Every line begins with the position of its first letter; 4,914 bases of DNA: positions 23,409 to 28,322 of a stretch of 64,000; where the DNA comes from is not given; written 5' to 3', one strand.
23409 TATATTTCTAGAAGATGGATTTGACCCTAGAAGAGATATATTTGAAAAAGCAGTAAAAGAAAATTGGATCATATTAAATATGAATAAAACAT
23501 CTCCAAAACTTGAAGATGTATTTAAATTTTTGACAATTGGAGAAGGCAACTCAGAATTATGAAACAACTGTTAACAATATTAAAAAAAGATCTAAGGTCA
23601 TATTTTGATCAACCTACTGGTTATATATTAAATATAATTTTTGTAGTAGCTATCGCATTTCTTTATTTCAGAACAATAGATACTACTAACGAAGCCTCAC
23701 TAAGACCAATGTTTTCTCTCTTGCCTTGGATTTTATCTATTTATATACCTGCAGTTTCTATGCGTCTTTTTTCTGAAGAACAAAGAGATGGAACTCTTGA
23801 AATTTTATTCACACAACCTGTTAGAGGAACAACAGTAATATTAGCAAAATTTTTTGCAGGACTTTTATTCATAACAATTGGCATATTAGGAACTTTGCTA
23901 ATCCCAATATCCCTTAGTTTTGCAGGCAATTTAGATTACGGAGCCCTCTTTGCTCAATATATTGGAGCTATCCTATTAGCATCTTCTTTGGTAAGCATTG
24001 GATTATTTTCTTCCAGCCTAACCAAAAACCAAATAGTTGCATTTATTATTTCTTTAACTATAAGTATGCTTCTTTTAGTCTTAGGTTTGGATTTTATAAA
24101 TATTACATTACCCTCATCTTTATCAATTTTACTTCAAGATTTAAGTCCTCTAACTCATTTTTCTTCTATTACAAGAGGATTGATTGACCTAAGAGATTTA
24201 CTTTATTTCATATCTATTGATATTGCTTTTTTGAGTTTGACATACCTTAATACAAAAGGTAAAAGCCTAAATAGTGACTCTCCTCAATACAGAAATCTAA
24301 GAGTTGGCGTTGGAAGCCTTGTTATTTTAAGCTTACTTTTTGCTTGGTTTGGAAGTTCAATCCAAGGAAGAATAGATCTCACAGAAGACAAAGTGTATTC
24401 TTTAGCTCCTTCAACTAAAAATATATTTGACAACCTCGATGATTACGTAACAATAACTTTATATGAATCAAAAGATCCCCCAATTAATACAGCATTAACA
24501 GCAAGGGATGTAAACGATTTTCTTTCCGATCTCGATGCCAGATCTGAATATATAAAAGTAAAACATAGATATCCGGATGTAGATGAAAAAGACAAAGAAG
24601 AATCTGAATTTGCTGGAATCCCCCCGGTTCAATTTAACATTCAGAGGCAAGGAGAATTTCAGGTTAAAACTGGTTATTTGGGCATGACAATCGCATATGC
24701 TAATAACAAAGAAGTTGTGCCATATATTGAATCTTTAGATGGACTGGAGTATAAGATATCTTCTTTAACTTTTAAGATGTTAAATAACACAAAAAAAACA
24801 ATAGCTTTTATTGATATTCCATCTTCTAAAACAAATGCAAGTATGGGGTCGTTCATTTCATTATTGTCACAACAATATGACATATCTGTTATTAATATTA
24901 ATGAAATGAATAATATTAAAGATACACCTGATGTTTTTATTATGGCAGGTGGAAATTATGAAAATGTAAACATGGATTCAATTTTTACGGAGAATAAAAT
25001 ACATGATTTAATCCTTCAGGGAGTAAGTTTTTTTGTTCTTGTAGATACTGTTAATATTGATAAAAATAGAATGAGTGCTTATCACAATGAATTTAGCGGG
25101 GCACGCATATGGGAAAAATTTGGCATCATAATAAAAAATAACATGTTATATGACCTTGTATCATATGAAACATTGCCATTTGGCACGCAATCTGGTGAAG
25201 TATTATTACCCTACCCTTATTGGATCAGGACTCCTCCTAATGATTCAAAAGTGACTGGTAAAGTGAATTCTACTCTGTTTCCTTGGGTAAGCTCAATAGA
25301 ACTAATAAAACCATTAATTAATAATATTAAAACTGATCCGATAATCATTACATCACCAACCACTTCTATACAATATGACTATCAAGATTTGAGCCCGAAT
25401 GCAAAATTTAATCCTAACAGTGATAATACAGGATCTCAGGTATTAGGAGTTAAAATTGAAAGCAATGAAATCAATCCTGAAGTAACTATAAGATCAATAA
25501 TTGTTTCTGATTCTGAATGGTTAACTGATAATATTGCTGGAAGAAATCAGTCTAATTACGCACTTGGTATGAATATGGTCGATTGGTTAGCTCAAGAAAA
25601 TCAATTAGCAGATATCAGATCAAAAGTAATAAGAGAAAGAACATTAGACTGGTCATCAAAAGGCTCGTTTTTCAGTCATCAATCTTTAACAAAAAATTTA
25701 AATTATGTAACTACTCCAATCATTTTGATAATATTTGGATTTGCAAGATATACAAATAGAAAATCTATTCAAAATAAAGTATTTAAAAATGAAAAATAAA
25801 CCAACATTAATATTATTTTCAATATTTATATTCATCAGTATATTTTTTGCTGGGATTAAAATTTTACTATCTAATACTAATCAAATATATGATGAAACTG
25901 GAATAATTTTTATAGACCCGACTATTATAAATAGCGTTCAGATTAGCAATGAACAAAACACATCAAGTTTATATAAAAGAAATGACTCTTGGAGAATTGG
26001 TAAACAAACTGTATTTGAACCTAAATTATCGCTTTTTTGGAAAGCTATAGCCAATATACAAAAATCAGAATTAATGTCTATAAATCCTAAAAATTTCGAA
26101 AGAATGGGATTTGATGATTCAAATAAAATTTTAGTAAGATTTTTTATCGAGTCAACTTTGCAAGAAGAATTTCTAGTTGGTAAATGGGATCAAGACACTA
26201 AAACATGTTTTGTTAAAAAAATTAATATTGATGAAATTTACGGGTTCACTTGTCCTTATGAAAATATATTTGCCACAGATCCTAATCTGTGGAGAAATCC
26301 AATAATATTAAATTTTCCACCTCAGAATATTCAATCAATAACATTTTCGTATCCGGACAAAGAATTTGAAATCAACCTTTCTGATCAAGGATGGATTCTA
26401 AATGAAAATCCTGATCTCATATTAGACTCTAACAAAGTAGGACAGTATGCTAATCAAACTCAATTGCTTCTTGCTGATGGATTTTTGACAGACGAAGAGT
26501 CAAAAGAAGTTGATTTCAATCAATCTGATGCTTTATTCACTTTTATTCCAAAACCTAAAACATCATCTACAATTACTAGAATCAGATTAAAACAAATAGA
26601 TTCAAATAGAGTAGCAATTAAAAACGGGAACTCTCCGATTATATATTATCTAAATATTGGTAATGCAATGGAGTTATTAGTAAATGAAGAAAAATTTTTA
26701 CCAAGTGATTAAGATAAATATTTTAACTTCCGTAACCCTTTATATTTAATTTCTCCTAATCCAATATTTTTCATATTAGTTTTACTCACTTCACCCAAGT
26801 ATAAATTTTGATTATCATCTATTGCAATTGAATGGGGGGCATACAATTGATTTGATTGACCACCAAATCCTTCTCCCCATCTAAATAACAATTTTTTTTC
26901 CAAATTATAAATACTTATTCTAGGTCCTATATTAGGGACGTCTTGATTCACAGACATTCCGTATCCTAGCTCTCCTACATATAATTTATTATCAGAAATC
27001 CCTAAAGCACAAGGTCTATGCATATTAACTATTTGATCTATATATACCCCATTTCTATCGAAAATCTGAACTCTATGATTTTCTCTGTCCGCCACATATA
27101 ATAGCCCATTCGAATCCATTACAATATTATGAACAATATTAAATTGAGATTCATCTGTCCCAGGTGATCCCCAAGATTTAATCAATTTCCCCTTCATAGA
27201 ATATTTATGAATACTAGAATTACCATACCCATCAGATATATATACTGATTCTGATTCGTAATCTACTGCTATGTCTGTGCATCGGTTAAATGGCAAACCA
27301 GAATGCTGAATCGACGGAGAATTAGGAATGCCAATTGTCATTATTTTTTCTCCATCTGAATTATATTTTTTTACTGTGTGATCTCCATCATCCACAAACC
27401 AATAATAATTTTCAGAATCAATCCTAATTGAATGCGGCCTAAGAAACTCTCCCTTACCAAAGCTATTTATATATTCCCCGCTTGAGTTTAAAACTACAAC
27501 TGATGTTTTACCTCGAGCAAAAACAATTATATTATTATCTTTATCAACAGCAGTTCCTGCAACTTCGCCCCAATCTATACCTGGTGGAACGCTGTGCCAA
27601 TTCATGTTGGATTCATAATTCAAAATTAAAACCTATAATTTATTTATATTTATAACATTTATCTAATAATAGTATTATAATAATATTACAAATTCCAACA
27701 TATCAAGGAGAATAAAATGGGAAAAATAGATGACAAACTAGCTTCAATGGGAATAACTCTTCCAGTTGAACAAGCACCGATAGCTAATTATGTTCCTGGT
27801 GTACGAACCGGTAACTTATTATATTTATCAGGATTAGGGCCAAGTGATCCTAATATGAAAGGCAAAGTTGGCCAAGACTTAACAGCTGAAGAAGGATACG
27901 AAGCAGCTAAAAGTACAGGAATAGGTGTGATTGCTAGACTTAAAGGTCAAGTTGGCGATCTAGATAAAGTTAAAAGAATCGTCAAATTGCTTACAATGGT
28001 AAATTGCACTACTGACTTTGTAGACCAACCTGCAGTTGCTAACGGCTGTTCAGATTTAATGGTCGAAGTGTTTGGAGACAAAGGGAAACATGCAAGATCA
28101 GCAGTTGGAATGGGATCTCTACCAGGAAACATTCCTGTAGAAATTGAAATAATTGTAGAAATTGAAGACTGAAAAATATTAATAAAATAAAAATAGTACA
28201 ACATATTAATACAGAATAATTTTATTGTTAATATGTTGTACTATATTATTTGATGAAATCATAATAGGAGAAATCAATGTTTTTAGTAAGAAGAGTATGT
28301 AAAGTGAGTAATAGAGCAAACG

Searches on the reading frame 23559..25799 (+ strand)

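Call 8: search_protein_families(library=pfam, proteins=[window:23559-25799:+], max_evalue=0.0001)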
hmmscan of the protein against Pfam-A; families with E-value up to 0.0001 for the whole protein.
window:23559-25799:+ (746 aa): 7 families
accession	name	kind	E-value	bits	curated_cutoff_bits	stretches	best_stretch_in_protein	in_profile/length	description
PF09822.16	ABC_transp_aux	-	4.5e-18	66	34.7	1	412-664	1-273/288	ABC-type uncharacterized transport system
PF23357.1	DUF7088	-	6.9e-17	62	27.8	1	276-378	1-104/105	Domain of unknown function (DUF7088)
PF12679.13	ABC2_membrane_2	-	5e-10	39.5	27.2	1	27-175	23-198/283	ABC-2 family transporter protein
PF01061.29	ABC2_membrane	-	1.9e-09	37.8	26.9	1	3-207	2-208/211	ABC-2 type transporter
PF12730.13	ABC2_membrane_4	-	8.2e-08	32.9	27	1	24-170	20-177/179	ABC-2 family transporter protein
PF12698.13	ABC2_membrane_3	-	1.3e-05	24.9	31.6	1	51-211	164-320/347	ABC-2 family transporter protein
PF13346.12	ABC2_membrane_5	-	3.2e-05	24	25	1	23-196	13-177/205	ABC-2 family transporter protein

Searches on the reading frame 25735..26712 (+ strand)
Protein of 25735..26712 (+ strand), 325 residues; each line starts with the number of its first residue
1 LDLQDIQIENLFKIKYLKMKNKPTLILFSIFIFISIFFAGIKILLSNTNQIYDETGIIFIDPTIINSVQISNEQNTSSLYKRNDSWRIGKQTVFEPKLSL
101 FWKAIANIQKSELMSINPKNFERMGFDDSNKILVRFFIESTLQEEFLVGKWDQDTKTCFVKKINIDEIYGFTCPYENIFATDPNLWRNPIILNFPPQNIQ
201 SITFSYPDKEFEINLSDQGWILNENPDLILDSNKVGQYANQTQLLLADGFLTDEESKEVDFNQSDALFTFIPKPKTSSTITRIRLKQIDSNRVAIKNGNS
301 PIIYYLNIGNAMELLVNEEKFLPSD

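Call 9: search_protein_families(library=pfam, proteins=[window:25735-26712:+], max_evalue=0.0001)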
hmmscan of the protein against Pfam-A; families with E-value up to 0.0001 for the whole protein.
window:25735-26712:+ (325 aa): 1 family
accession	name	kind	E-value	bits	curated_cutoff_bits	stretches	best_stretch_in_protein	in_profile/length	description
PF14238.11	DUF4340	-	2.1e-14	54.6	25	1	101-263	19-180/183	Domain of unknown function (DUF4340)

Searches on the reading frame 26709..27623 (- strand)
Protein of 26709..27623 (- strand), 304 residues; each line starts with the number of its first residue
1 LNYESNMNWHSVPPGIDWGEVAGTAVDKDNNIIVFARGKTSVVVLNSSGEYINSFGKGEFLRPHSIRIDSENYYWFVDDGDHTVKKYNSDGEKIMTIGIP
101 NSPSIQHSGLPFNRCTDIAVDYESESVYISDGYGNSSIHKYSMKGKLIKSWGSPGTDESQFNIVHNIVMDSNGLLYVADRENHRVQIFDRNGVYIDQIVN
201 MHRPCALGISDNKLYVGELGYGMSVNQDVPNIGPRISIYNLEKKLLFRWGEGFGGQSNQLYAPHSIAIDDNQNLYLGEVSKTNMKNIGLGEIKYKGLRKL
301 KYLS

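Call 9: search_protein_families(library=pfam, proteins=[window:26709-27623:-], max_evalue=0.0001)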
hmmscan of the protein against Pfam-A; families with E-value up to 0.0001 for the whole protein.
window:26709-27623:- (304 aa): 3 families
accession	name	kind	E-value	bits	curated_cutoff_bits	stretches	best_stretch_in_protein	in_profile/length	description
PF01436.27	NHL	-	3.9e-19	68.1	20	1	161-188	1-28/28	NHL repeat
PF17170.10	DUF5128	-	2.2e-07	30.8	22.9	0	156-200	38-81/321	6-bladed beta-propeller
PF08450.18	SGL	-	7.2e-07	29.5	26.3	0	167-216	189-242/246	SMP-30/Gluconolactonase/LRE-like region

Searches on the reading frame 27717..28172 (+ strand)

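Call 9: search_protein_families(library=pfam, proteins=[window:27717-28172:+], max_evalue=0.0001)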
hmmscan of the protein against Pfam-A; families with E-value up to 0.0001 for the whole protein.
window:27717-28172:+ (151 aa): 2 families
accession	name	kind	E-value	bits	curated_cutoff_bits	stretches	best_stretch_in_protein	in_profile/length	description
PF14588.11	YjgF_endoribonc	-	3e-18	66.5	35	1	7-136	3-135/148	YjgF/chorismate_mutase-like, putative endoribonuclease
PF01042.26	Ribonuc_L-PSP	-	1.3e-12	48.2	27.3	1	20-148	4-120/121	Endoribonuclease L-PSP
